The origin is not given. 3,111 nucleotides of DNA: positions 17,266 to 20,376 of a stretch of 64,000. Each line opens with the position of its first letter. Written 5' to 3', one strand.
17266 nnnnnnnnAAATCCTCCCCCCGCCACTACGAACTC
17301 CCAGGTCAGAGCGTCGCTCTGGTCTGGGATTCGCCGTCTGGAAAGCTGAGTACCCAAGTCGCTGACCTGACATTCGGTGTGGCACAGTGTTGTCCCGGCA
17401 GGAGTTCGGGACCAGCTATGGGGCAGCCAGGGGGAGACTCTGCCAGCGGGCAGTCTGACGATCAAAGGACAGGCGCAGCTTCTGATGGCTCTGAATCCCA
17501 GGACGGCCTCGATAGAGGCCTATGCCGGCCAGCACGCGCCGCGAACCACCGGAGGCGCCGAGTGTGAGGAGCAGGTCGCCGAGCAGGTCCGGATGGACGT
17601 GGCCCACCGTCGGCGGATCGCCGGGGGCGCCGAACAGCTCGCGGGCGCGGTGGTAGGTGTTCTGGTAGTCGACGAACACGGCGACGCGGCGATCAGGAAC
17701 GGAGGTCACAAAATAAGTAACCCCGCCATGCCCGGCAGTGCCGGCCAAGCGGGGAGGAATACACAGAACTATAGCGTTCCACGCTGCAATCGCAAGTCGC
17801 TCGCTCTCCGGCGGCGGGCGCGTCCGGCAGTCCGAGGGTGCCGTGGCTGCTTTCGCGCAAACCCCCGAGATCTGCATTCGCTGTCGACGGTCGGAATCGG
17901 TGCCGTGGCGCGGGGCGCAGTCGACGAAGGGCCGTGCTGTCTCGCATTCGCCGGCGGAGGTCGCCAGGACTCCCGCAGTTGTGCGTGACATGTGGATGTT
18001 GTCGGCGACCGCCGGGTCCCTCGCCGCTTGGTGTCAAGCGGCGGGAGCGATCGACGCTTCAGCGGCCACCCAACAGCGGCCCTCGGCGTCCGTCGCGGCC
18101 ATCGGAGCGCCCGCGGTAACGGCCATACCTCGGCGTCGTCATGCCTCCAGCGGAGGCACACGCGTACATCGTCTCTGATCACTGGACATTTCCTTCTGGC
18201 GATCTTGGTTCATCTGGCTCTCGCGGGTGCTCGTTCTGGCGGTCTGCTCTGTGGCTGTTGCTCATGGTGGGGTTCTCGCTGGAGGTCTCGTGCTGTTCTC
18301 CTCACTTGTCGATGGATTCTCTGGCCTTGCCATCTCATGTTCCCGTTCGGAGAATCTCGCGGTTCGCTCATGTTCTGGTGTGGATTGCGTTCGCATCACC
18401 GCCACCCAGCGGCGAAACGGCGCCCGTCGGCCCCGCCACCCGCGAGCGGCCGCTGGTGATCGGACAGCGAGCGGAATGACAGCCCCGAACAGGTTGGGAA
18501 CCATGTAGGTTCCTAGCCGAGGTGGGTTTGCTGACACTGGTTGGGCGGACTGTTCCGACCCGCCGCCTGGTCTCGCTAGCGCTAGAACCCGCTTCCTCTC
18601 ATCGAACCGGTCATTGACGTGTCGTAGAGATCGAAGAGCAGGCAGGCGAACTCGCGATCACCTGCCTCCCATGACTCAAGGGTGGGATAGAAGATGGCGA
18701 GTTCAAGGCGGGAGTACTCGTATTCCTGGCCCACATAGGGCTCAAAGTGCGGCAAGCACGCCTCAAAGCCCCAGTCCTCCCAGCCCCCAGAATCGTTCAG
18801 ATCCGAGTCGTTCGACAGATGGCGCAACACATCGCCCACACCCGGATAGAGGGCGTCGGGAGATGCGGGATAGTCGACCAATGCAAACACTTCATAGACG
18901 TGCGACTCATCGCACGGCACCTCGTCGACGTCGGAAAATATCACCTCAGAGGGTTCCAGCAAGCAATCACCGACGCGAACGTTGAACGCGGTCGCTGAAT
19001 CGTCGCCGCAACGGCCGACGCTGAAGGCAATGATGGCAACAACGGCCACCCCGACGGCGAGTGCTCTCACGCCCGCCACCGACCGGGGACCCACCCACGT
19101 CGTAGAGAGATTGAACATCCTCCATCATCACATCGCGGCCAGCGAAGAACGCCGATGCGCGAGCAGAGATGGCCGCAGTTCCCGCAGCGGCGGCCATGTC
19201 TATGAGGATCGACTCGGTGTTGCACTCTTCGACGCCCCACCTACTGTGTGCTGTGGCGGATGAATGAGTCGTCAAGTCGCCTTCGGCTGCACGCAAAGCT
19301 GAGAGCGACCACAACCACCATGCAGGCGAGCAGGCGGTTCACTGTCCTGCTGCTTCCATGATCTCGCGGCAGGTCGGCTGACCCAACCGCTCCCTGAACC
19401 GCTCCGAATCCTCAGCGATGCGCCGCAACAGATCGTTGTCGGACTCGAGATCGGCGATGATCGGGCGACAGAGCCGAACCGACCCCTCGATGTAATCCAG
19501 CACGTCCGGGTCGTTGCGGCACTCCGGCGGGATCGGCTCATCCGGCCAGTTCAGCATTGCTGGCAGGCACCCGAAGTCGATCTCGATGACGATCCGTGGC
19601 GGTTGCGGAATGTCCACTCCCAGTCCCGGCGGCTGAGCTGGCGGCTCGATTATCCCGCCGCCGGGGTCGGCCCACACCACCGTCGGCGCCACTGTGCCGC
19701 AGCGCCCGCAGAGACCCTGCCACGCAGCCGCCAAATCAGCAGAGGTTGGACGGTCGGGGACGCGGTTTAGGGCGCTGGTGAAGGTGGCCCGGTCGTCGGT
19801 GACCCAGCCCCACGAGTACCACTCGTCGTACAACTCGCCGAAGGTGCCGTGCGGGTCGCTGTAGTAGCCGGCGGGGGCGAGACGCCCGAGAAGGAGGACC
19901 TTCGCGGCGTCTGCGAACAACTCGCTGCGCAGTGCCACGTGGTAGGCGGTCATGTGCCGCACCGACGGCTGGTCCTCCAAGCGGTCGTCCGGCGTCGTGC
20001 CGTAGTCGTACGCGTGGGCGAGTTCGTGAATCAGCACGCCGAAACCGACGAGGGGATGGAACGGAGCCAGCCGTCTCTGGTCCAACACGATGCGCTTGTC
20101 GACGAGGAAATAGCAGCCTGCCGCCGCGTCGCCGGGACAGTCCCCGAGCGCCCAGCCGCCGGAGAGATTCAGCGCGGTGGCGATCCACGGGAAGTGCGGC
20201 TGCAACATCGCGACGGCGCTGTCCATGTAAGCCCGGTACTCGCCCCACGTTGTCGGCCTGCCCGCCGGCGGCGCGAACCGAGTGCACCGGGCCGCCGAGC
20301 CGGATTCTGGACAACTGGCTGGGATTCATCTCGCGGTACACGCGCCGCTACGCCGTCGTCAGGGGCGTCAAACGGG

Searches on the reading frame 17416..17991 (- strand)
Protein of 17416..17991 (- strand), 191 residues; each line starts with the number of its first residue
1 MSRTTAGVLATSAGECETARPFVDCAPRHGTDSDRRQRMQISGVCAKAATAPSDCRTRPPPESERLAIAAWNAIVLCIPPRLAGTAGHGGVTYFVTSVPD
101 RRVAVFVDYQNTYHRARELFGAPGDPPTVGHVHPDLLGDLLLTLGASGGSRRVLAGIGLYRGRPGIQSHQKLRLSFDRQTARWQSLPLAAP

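Call 10: search_protein_families(library=pfam, max_evalue=0.01, proteins=[window:17416-17991:-])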
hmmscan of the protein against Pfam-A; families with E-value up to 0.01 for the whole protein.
window:17416-17991:- (191 aa): 0 families

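Call 11: search_protein_families(library=ncbifam, max_evalue=0.01, proteins=[window:17416-17991:-])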
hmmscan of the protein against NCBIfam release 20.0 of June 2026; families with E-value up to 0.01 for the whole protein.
window:17416-17991:- (191 aa): 0 families

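Call 46: search_protein_families(library=pfam, max_evalue=10, proteins=[window:17416-17991:-])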
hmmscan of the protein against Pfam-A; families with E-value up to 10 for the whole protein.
window:17416-17991:- (191 aa): 0 families

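Call 47: find_homologous_proteins(query=window:17416-17991:-, max_evalue=0.001)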
Query window:17416-17991:- (191 aa): 12 proteins with E <= 0.001 among 3353 candidates.
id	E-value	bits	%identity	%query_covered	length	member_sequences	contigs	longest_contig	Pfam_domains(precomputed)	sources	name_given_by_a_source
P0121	1.0e-124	431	100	100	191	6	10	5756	-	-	-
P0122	5.7e-63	230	85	65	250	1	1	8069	PF01936.25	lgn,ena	-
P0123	2.1e-53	199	73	70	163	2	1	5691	-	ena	-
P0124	4.5e-52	194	90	51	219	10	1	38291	PF01936.25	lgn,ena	-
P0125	5.9e-50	188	90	51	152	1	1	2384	-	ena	-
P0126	1.1e-40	157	77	51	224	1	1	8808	PF01936.25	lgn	-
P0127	1.5e-28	118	66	45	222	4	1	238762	PF01936.25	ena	-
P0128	4.8e-26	110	57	49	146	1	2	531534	-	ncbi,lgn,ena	-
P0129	6.5e-25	106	62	45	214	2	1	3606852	PF01936.25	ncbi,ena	-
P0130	4.0e-23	100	84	30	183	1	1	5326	-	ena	-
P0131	1.3e-15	76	51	43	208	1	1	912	PF01936.25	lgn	-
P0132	1.4e-8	53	44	45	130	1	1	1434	-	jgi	jgi:hypothetical protein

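Call 49: find_encoding_contigs(protein=P0124, flank=10000, max_places=3)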
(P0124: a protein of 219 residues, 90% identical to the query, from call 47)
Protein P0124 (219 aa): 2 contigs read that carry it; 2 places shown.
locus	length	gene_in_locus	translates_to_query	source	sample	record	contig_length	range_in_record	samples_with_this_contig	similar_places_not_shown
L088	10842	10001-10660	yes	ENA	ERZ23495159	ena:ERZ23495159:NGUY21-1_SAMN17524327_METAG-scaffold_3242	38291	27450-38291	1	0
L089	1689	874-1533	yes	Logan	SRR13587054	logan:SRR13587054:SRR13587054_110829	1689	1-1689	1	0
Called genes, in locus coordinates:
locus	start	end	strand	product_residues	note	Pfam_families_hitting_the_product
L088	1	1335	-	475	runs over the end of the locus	PF13522:GATase_6, PF13537:GATase_7, PF00156:Pribosyltran (weak)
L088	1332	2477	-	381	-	PF22660:RS_preATP-grasp-like, PF02222:ATP-grasp, PF17769:PurK_C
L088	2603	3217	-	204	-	PF00731:AIRC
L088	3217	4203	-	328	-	PF01259:SAICAR_synt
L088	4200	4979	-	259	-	PF13507:GATase_5, PF07685:GATase_3 (faint)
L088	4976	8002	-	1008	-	PF18072:FGAR-AT_linker, PF00586:AIRS, PF02769:AIRS_C, PF00586:AIRS, PF02769:AIRS_C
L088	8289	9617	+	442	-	PF00067:p450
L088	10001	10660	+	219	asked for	PF01936:NYN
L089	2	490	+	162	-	?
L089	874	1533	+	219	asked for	PF01936:NYN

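Call 50: find_encoding_contigs(protein=P0122, flank=10000, max_places=3)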
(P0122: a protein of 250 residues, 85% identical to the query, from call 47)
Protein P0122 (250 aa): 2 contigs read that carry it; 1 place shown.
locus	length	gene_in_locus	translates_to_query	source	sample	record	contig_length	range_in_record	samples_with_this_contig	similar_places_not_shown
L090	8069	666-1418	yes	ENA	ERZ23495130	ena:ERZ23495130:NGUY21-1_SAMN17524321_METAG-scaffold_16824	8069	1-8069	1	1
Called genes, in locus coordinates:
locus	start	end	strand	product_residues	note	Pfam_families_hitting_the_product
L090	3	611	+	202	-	?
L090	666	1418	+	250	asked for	PF01936:NYN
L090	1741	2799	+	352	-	-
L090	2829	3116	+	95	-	-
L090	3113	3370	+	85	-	-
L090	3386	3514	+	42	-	-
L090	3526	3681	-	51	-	-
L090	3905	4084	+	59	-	-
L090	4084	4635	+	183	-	-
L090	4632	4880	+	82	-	-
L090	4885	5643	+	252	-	PF00226:DnaJ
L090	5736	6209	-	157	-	PF13845:Septum_form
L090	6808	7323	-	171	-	PF01381:HTH_3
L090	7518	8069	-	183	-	?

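Call 53: find_encoding_contigs(protein=P0121, flank=10000, max_places=10)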
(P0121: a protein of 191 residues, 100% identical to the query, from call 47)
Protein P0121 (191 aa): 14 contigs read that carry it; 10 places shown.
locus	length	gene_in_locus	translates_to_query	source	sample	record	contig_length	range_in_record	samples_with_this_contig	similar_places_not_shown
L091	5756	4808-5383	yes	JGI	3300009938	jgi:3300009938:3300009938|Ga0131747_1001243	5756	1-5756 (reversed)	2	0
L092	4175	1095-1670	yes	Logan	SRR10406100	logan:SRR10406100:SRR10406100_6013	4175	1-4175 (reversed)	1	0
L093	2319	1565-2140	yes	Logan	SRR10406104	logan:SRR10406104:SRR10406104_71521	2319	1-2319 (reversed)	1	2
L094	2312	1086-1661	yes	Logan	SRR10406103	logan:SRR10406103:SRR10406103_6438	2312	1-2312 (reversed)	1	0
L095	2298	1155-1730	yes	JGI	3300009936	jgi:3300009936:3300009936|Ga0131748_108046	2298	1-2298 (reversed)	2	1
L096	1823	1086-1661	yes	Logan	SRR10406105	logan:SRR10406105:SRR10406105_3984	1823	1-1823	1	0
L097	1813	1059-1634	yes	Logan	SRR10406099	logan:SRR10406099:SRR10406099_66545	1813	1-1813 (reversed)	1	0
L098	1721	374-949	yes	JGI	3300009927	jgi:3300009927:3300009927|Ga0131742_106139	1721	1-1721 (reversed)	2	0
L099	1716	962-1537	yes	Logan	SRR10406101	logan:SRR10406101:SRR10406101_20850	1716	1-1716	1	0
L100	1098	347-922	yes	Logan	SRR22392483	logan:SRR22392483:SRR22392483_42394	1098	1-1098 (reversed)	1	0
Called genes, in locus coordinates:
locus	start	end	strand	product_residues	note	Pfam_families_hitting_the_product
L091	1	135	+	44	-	?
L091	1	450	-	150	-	?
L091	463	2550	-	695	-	PF02384:N6_Mtase, PF01170:UPF0020 (weak), PF07669:Eco57I (faint)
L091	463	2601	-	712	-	PF02384:N6_Mtase, PF01170:UPF0020 (weak), PF07669:Eco57I (faint)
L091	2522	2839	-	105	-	-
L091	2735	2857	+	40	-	-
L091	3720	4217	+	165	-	PF13845:Septum_form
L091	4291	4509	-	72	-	-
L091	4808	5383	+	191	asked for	-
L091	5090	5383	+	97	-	-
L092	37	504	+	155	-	PF13845:Septum_form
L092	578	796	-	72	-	-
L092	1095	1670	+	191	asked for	-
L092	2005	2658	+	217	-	PF09567:RE_MamI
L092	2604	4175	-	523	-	?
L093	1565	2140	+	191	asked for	-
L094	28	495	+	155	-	PF13845:Septum_form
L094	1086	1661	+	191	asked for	-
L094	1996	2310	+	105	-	?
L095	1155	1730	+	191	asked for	-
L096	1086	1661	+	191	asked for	-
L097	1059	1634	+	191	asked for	-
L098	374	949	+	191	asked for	-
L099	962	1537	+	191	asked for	-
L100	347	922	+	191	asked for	-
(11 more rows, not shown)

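Call 68: search_protein_families(library=padloc, max_evalue=0.001, proteins=[window:17416-17991:-])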
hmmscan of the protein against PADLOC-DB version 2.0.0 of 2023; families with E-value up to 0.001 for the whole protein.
window:17416-17991:- (191 aa): 0 families

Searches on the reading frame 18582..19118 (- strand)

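Call 10: search_protein_families(library=pfam, max_evalue=0.01, proteins=[window:18582-19118:-])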
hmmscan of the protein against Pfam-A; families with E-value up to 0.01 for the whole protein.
window:18582-19118:- (178 aa): 1 family
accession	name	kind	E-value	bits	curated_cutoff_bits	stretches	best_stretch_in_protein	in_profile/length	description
PF13845.11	Septum_form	-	8e-14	52.1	25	1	50-162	2-105/227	Septum formation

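Call 11: search_protein_families(library=ncbifam, max_evalue=0.01, proteins=[window:18582-19118:-])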
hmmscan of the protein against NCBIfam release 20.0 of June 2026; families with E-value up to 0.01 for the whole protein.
window:18582-19118:- (178 aa): 0 families

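Call 68: search_protein_families(library=padloc, max_evalue=0.001, proteins=[window:18582-19118:-])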
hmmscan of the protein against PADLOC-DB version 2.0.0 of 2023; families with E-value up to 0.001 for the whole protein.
window:18582-19118:- (178 aa): 0 families

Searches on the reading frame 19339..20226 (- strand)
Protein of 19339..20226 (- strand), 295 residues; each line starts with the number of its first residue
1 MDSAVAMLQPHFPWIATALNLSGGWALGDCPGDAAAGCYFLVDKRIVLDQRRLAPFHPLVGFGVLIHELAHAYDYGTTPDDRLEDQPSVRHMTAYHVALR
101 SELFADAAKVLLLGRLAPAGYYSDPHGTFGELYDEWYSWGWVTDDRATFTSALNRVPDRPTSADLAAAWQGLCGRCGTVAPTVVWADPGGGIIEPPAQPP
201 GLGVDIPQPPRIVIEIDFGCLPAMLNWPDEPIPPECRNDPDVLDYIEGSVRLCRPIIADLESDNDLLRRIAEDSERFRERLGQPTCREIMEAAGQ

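Call 10: search_protein_families(library=pfam, max_evalue=0.01, proteins=[window:19339-20226:-])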
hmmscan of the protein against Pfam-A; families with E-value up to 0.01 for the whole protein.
window:19339-20226:- (295 aa): 0 families

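Call 11: search_protein_families(library=ncbifam, max_evalue=0.01, proteins=[window:19339-20226:-])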
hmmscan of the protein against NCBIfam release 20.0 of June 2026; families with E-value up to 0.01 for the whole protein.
window:19339-20226:- (295 aa): 0 families

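Call 46: search_protein_families(library=pfam, max_evalue=10, proteins=[window:19339-20226:-])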
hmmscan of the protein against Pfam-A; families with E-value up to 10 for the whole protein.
window:19339-20226:- (295 aa): 0 families

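Call 68: search_protein_families(library=padloc, max_evalue=0.001, proteins=[window:19339-20226:-])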
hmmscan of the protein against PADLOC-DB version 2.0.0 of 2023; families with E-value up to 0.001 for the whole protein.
window:19339-20226:- (295 aa): 0 families

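Call 75: find_homologous_proteins(query=window:19339-20226:-, max_evalue=0.001)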
Query window:19339-20226:- (295 aa): 7 proteins with E <= 0.001 among 3294 candidates.
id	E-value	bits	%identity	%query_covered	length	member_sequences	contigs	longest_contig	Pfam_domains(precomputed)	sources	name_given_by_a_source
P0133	4.3e-196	669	96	100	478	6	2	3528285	-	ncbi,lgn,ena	-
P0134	7.8e-163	559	78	100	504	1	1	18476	-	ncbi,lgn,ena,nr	ncbi:MAG: hypothetical protein OXG47_03115 [bacterium]|nr:hypothetical protein [bacterium]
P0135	7.2e-122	425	80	76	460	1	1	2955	-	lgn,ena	-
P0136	1.3e-60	224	49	76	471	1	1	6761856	-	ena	-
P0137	9.8e-59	217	48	76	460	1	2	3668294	-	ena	-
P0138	5.4e-50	189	41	94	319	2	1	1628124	-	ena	-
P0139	1.8e-32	131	37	75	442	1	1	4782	-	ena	-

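Call 76: find_encoding_contigs(protein=P0133, flank=10000, max_places=4)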
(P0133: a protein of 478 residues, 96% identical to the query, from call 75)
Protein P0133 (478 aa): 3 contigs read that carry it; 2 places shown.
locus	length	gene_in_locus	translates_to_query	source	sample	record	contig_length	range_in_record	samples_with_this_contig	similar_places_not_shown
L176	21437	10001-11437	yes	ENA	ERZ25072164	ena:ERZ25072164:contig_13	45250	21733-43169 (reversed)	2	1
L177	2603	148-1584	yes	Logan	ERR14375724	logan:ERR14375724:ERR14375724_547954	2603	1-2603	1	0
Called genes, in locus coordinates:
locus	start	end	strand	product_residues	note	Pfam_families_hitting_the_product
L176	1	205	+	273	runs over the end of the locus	PF00005:ABC_tran, PF02463:SMC_N (faint), PF13304:AAA_21 (faint)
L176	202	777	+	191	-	PF02572:CobA_CobO_BtuR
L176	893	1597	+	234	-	PF01955:CbiZ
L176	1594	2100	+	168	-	PF02283:CobU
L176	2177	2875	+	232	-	PF02654:CobS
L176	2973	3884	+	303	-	PF03186:CobD_Cbib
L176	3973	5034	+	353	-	PF02277:DBI_PRT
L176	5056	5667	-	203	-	PF09997:DUF2238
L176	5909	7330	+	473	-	-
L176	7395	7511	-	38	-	-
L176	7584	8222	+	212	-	PF14487:DarT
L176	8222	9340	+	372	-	PF01661:Macro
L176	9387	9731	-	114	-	-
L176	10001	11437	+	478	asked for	-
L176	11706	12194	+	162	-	PF13845:Septum_form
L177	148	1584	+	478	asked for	-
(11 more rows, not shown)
